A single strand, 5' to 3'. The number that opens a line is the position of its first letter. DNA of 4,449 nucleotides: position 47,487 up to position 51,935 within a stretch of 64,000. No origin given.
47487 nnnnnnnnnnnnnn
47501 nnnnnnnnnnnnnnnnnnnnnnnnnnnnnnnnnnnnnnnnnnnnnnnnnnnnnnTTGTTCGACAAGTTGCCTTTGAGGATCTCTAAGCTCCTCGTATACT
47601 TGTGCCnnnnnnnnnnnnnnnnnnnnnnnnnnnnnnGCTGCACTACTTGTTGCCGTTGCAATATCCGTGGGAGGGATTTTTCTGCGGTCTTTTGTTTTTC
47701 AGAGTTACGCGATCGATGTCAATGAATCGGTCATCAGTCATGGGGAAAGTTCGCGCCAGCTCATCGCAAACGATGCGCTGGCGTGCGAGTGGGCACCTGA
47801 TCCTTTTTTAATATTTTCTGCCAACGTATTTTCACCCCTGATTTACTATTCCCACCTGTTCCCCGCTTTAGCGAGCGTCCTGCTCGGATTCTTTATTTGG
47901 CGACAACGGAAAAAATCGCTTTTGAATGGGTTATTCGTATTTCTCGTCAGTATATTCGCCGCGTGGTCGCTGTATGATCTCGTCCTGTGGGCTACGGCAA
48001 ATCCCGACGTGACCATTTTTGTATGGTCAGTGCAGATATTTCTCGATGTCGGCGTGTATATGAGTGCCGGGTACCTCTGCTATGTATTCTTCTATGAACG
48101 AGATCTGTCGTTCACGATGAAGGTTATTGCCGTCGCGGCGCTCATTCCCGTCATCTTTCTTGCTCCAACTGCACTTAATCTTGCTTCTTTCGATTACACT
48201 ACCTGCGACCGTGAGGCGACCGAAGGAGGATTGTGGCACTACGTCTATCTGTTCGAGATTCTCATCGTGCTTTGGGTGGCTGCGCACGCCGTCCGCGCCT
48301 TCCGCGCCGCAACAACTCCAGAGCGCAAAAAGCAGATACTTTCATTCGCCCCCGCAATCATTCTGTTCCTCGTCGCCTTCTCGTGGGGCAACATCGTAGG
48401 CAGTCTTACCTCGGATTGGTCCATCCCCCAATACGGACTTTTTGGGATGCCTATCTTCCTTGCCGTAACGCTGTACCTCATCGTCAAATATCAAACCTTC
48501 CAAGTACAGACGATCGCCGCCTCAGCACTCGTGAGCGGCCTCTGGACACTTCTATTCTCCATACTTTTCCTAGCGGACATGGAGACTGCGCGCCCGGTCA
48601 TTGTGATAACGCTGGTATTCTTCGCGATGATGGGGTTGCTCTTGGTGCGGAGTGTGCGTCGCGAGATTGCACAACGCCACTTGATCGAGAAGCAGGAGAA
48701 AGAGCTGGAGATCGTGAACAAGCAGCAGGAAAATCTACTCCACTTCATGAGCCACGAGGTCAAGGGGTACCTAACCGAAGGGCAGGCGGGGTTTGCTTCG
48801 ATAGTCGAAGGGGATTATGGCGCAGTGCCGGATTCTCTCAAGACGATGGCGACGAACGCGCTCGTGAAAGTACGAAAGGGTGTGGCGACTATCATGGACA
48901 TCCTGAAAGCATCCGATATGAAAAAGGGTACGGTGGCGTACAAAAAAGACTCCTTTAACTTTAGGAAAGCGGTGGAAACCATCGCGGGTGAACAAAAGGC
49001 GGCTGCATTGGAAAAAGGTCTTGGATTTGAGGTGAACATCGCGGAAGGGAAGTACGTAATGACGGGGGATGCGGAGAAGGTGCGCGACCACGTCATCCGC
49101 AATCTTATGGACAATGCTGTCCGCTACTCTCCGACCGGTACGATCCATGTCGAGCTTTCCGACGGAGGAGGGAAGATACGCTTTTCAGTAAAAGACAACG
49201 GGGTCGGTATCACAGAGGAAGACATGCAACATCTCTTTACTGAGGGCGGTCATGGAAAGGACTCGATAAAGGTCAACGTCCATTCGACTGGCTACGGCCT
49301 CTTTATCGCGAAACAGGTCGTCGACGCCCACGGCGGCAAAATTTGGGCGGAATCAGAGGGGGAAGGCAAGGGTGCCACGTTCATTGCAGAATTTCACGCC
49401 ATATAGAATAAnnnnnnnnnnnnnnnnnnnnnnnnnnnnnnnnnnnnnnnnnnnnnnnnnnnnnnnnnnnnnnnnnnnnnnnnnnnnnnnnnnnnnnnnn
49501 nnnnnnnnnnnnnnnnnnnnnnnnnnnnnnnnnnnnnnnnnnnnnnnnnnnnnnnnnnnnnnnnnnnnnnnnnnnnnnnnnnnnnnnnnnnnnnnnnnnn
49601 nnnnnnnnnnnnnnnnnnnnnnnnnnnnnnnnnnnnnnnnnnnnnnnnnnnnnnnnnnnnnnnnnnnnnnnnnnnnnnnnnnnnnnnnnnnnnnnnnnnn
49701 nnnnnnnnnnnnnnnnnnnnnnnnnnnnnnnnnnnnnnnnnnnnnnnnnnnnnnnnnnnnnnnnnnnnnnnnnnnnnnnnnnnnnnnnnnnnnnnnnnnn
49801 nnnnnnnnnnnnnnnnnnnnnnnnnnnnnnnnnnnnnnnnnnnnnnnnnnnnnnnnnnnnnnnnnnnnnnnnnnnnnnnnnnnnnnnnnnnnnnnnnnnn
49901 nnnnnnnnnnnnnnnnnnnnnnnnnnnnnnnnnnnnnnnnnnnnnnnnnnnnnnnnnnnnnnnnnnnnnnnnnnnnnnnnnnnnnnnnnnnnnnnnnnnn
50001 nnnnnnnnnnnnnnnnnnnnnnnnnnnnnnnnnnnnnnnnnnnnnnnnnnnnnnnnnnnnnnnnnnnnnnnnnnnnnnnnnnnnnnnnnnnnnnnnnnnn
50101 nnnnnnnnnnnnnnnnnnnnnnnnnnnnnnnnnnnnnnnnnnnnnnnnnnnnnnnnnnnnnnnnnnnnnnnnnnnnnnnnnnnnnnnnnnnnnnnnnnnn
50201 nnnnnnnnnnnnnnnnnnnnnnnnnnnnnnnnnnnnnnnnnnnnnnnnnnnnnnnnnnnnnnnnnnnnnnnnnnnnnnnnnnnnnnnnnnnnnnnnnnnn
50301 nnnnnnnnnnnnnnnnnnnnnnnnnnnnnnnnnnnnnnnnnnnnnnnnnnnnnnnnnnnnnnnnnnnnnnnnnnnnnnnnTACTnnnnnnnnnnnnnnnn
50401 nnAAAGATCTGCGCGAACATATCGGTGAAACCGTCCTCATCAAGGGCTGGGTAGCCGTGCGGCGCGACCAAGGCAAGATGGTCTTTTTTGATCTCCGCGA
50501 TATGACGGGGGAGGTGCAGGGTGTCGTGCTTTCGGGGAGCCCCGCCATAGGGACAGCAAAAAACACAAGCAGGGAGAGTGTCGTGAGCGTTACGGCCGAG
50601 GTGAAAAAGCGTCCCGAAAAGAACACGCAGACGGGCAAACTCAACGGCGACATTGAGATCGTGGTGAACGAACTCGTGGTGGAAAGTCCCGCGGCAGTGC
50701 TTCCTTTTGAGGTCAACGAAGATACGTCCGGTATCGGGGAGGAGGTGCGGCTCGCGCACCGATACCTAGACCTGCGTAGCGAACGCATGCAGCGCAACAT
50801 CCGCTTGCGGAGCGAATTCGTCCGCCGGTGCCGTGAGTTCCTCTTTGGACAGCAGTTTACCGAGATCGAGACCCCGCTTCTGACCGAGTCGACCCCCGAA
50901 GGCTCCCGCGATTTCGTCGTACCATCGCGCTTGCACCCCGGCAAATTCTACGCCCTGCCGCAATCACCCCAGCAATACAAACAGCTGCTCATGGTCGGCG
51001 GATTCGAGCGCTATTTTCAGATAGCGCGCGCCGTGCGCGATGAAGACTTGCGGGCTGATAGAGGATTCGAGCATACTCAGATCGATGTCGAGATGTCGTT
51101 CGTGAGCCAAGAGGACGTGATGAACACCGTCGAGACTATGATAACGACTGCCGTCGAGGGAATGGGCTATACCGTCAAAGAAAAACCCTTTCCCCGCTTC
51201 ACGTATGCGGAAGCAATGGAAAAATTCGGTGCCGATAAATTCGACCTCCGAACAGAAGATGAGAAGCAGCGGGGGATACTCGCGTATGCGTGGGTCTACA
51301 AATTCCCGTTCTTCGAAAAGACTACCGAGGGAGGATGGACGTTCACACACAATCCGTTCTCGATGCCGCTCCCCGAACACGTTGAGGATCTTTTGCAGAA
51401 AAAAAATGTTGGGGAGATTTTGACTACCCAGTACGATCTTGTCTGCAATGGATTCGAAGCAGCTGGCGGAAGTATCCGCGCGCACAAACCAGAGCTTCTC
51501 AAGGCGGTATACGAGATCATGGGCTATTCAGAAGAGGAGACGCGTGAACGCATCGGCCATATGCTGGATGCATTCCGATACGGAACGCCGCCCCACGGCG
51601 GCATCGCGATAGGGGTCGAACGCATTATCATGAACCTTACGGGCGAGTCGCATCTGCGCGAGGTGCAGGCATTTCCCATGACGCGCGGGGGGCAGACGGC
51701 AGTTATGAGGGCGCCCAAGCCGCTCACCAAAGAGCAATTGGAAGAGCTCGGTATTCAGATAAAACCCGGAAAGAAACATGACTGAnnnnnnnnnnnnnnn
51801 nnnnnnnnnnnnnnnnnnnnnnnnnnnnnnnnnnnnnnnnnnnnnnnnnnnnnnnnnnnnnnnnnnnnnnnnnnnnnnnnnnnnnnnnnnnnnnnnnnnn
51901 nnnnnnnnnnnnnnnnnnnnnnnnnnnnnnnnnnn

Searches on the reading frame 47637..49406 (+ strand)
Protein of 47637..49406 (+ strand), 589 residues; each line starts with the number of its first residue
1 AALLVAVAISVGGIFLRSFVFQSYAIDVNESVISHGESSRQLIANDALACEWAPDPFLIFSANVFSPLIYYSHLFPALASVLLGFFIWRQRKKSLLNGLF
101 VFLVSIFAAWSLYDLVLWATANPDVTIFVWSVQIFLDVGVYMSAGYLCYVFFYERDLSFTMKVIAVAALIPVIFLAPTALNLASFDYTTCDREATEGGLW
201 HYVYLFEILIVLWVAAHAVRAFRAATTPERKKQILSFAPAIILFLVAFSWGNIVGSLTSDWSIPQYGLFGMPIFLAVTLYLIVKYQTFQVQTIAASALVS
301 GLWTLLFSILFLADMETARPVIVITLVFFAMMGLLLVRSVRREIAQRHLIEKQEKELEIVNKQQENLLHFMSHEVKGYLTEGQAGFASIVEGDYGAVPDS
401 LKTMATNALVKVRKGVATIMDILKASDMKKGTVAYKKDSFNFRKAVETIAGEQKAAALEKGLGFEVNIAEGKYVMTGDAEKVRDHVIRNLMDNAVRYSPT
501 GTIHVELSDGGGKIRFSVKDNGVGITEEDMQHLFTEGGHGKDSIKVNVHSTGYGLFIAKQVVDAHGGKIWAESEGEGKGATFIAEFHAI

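Call 95: search_protein_families(library=pfam, proteins=[window:47637-49406:+], max_evalue=0.00001)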
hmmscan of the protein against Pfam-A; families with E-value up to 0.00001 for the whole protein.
window:47637-49406:+ (589 aa): 1 family
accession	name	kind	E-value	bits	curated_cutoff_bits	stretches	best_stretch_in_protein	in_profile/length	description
PF02518.31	HATPase_c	-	6.6e-25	88.2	26.4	1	484-586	7-107/111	Histidine kinase-, DNA gyrase B-, and HSP90-like ATPase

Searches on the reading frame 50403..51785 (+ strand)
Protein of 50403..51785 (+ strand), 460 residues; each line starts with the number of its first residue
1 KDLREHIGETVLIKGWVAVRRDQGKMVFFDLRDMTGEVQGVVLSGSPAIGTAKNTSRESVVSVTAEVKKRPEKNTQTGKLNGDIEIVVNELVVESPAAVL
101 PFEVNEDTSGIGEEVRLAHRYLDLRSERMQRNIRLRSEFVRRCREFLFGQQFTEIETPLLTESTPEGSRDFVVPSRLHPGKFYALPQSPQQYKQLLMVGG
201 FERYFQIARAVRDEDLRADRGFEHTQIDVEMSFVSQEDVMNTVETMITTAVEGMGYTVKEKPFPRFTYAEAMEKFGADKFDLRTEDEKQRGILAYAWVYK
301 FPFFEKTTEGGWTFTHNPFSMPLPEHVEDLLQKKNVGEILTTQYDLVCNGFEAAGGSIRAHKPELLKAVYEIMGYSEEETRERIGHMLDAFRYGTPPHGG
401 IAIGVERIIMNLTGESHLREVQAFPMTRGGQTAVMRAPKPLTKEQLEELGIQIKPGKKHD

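Call 95: search_protein_families(library=pfam, proteins=[window:50403-51785:+], max_evalue=0.00001)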
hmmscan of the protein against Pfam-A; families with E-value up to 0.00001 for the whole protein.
window:50403-51785:+ (460 aa): 2 families
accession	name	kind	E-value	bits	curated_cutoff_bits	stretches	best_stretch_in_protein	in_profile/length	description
PF00152.25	tRNA-synt_2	-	9.5e-106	353.8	25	1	113-427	2-307/308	tRNA synthetases class II (D, K and N)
PF01336.31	tRNA_anti-codon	-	6.9e-15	55.2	27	1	11-92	1-73/75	OB-fold nucleic acid binding domain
